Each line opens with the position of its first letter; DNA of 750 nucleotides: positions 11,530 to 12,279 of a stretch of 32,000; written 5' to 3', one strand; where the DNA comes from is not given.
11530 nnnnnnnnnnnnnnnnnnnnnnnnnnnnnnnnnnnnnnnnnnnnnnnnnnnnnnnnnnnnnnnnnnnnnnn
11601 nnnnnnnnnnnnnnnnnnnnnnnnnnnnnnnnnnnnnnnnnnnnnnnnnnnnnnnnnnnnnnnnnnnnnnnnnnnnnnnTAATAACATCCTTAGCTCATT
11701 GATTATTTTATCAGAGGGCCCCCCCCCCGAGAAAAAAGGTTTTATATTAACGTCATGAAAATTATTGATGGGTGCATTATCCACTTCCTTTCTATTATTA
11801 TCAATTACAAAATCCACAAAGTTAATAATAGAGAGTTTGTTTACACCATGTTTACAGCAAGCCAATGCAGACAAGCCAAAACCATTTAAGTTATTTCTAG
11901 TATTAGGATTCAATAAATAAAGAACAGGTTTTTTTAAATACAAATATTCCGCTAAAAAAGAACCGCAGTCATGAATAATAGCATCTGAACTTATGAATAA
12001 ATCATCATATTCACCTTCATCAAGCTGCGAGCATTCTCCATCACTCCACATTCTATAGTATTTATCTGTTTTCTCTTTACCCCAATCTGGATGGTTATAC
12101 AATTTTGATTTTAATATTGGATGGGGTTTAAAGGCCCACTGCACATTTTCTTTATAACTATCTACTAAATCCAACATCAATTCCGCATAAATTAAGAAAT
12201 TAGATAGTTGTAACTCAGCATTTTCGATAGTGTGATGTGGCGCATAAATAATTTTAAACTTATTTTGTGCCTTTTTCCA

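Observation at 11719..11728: G10 homopolymer in the 3' end of the putative phosphonate transferase, 40 nt upstream of the coupled ppm start: candidate phase-variation switch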

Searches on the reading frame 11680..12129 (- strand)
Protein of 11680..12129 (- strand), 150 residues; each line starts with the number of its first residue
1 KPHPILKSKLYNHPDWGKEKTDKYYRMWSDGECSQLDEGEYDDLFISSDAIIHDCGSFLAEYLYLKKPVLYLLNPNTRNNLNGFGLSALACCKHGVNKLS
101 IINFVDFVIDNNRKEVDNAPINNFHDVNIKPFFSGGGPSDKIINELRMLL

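Call 42: find_homologous_proteins(query=window:11680-12129:-, max_evalue=1e-20)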
Query seq(150 aa) (150 aa): 4 proteins with E <= 1e-20 among 24 candidates.
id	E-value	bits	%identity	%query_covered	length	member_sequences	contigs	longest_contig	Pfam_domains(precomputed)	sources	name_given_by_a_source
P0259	7.2e-36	141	56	75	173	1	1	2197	-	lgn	-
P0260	2.2e-33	133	48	100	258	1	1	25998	-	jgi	jgi:UDP-N-acetylglucosamine 2-epimerase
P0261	4.0e-31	126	57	71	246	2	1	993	PF04464.21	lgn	-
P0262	1.1e-21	95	42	87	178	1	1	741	PF04464.21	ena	-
